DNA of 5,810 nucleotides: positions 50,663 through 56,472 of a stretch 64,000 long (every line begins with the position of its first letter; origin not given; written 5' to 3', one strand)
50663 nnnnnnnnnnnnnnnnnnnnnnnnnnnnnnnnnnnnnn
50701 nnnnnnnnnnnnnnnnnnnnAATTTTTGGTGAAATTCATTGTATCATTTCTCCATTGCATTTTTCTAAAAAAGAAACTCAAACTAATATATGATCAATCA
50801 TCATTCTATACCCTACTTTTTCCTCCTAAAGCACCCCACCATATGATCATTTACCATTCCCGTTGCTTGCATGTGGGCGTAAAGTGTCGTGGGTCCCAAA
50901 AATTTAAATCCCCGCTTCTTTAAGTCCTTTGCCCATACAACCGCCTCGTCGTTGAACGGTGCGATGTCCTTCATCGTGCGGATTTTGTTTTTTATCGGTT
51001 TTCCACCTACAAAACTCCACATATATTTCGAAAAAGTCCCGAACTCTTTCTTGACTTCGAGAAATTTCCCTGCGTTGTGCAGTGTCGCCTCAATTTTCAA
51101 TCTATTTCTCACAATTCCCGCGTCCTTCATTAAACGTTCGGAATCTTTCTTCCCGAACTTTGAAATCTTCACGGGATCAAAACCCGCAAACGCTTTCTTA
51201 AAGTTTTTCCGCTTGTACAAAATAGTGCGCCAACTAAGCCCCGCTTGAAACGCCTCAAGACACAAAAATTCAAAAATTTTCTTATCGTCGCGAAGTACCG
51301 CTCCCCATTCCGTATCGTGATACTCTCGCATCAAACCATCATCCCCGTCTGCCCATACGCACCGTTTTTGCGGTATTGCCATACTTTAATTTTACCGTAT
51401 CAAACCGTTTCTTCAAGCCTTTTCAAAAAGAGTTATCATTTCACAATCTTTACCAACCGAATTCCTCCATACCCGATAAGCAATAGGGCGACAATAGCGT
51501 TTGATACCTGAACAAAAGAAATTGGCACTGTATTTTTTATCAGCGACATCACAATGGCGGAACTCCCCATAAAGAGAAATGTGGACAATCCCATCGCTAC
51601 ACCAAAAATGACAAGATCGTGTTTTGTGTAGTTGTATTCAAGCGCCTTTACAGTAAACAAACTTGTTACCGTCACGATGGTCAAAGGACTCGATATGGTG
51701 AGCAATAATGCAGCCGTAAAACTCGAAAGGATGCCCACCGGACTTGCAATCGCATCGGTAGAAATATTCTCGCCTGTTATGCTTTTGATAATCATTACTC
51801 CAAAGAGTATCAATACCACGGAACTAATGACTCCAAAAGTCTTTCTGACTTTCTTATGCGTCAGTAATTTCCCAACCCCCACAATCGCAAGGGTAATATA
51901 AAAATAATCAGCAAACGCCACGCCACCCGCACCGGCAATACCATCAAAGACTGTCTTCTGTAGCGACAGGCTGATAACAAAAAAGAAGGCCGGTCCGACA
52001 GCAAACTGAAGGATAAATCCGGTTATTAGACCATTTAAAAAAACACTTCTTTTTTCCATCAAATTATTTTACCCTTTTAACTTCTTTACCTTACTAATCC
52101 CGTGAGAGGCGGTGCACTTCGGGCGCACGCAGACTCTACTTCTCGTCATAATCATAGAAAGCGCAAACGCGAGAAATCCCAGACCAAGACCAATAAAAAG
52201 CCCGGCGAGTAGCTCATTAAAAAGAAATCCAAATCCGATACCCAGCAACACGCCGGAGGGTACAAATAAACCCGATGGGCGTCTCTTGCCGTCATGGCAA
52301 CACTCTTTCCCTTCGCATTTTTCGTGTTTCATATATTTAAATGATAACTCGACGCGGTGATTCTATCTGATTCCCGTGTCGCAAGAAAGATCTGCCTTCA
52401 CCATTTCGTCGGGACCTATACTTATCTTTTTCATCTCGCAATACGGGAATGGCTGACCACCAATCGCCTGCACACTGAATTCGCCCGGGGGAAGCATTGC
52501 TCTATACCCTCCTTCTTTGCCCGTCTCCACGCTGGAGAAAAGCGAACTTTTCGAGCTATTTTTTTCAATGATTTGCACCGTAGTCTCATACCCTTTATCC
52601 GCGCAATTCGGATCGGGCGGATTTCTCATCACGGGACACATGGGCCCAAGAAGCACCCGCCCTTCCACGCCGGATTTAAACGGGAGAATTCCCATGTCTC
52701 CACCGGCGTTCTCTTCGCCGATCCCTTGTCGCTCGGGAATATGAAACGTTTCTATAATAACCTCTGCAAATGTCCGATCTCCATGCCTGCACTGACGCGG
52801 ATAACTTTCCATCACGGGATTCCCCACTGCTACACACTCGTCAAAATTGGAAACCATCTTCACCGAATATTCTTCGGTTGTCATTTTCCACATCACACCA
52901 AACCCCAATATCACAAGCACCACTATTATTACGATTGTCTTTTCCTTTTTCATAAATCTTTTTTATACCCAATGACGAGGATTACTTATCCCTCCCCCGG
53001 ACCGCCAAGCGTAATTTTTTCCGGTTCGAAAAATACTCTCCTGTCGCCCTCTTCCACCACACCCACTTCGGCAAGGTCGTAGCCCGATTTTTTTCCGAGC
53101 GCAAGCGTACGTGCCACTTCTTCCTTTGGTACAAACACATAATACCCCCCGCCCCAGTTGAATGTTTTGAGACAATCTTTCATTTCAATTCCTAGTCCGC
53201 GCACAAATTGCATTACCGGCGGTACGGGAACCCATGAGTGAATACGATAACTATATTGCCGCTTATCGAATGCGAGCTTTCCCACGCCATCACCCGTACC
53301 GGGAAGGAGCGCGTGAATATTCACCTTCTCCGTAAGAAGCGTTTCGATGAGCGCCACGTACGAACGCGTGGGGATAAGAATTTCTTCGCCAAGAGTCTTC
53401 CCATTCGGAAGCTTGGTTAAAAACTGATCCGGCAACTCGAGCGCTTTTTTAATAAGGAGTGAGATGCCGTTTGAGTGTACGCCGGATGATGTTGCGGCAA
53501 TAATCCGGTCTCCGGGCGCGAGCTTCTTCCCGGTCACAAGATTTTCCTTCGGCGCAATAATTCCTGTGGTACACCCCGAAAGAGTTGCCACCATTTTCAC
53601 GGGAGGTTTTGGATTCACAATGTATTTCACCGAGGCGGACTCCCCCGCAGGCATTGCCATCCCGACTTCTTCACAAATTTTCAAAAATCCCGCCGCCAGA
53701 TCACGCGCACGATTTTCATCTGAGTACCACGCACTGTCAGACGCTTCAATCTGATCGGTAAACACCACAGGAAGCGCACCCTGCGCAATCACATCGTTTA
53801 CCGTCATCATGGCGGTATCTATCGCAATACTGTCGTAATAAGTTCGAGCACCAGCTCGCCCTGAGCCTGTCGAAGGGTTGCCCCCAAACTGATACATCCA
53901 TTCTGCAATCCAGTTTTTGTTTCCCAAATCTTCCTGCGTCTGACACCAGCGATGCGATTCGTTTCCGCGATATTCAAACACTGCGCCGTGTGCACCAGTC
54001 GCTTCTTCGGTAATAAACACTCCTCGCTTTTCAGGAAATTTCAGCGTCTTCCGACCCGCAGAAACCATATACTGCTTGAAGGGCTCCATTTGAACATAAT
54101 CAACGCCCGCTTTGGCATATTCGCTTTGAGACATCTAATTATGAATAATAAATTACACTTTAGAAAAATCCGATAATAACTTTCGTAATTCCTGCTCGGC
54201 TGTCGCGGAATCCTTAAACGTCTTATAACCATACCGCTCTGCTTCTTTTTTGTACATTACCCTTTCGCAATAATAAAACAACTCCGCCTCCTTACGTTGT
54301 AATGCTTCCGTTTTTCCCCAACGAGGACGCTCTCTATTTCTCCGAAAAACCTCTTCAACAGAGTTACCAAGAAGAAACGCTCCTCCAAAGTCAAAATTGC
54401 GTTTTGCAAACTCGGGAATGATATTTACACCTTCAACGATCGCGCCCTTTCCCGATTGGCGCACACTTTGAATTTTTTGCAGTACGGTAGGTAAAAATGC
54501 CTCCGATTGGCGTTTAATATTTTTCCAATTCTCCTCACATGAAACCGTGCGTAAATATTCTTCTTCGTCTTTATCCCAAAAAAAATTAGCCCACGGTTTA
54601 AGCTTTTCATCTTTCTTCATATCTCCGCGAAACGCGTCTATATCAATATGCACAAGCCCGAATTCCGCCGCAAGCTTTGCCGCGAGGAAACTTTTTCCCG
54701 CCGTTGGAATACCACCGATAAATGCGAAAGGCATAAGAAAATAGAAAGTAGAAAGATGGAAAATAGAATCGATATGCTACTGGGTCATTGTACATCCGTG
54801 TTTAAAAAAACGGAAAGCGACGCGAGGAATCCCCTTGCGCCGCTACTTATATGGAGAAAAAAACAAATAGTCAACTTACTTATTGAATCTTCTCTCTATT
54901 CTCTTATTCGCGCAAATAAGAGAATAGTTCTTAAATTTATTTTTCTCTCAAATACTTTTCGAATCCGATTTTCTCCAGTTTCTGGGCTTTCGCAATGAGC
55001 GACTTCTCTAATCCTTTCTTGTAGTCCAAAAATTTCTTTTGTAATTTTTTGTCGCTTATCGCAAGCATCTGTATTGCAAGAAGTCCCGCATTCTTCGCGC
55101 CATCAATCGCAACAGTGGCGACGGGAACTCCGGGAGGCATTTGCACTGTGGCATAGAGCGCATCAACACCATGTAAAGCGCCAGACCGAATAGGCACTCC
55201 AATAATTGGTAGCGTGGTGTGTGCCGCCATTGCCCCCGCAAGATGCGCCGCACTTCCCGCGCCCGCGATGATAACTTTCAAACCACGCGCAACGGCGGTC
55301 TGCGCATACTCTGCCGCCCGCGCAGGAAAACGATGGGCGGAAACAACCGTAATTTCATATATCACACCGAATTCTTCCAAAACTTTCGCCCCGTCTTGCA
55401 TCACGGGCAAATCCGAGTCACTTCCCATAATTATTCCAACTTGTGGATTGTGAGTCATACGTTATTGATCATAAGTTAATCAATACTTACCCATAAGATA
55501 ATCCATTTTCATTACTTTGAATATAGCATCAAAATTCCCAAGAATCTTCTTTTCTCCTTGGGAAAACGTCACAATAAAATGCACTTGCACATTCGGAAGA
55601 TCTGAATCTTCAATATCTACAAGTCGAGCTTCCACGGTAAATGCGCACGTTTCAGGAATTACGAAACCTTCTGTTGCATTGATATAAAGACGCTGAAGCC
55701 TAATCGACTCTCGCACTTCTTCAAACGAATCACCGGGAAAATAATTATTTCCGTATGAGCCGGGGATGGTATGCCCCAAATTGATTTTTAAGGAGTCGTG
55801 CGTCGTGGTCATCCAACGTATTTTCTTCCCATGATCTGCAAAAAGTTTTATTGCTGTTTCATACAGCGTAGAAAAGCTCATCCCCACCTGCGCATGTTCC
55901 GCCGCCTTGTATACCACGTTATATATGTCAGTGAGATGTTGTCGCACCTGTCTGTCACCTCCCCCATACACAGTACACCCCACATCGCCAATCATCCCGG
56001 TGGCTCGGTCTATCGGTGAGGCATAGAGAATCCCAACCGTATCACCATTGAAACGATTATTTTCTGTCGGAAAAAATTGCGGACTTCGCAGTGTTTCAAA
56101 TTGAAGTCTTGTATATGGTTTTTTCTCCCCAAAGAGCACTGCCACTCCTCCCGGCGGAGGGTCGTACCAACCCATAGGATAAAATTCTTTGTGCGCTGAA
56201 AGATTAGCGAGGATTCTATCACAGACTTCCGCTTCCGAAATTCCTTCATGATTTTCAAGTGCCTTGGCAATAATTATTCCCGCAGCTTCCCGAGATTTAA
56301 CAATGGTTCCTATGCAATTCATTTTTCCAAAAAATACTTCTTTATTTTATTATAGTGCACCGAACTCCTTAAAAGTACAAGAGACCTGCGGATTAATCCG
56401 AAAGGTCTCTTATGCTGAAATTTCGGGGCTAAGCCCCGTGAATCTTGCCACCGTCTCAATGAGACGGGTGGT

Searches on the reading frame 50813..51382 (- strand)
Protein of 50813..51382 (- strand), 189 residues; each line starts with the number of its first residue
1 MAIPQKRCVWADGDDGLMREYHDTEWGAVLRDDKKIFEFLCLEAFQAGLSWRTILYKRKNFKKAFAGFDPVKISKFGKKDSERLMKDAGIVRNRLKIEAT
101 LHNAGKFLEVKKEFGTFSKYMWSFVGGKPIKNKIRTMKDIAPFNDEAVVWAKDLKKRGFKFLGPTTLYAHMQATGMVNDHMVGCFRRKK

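Call 112: search_protein_families(library=pfam, proteins=[window:50813-51382:-], max_evalue=0.001)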
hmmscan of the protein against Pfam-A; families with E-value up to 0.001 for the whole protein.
window:50813-51382:- (189 aa): 1 family
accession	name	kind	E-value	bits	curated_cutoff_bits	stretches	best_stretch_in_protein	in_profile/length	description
PF03352.18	Adenine_glyco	-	1.9e-74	249.8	25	1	10-186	1-176/177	Methyladenine glycosylase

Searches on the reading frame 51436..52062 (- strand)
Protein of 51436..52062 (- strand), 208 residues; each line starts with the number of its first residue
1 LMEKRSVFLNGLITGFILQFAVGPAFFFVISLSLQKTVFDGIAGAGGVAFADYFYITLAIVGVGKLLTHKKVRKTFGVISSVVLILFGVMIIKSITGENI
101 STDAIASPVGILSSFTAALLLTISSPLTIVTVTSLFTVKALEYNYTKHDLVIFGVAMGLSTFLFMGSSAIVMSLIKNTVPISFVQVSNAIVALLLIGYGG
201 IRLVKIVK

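Call 112: search_protein_families(library=pfam, proteins=[window:51436-52062:-], max_evalue=0.001)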
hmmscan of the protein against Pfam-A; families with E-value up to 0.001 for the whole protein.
window:51436-52062:- (208 aa): 1 family
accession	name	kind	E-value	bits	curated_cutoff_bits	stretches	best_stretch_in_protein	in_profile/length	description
PF01810.24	LysE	-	5.1e-18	65.7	25.6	1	17-199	2-186/193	LysE type translocator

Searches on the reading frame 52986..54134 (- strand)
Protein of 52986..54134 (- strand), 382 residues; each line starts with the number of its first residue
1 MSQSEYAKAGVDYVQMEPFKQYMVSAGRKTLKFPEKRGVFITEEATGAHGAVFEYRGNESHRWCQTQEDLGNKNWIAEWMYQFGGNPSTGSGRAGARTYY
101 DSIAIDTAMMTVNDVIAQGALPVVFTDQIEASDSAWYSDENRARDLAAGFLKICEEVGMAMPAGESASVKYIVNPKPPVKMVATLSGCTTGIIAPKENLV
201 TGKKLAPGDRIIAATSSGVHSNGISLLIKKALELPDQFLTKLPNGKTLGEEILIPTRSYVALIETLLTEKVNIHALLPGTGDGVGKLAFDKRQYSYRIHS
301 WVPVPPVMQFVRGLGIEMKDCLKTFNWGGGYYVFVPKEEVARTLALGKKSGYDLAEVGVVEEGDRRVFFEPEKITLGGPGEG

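Call 112: search_protein_families(library=pfam, proteins=[window:52986-54134:-], max_evalue=0.001)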
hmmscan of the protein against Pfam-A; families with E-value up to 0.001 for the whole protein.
window:52986-54134:- (382 aa): 2 families
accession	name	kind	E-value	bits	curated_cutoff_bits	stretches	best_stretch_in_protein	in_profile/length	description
PF02769.27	AIRS_C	-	1.9e-09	38.3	23.1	1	207-365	2-150/156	AIR synthase related protein, C-terminal domain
PF00586.29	AIRS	-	5.9e-09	36.8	24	1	101-182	33-109/112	AIR synthase related protein, N-terminal domain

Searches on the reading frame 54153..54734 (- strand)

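Call 113: search_protein_families(library=pfam, proteins=[window:54153-54734:-], max_evalue=0.001)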
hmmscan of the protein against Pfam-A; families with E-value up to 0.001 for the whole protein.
window:54153-54734:- (193 aa): 4 families
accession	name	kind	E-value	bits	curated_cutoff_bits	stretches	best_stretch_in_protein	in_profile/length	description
PF04930.20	FUN14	-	0.00025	21.8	22.5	0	12-123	26-87/92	FUN14 family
PF13238.12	AAA_18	-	0.0003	21.7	29.4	1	5-137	2-112/128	AAA domain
PF13671.12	AAA_33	-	0.00035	21.3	27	1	6-45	4-43/143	AAA domain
PF06414.18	Zeta_toxin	-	0.00035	20.5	22.3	0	4-36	19-55/199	Zeta toxin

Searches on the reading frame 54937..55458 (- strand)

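Call 113: search_protein_families(library=pfam, proteins=[window:54937-55458:-], max_evalue=0.001)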
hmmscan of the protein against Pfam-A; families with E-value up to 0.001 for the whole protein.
window:54937-55458:- (173 aa): 1 family
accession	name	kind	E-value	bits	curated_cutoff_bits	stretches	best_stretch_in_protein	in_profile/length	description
PF00731.26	AIRC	-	3.8e-62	208.7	30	1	6-151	1-146/148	AIR carboxylase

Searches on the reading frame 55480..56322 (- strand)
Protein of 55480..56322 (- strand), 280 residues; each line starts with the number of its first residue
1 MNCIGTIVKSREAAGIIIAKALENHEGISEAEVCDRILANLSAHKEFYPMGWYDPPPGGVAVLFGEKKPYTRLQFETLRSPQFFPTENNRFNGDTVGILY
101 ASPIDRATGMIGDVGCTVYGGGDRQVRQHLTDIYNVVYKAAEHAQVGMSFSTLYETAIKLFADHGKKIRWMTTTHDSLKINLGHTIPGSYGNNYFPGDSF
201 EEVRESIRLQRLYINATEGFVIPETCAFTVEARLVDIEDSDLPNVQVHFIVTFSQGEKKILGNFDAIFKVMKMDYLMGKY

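Call 113: search_protein_families(library=pfam, proteins=[window:55480-56322:-], max_evalue=0.001)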
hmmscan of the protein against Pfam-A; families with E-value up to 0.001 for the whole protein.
window:55480-56322:- (280 aa): 1 family
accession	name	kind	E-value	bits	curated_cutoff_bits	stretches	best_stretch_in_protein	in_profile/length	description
PF00557.29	Peptidase_M24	-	0.00015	22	23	1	12-184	8-156/208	Metallopeptidase family M24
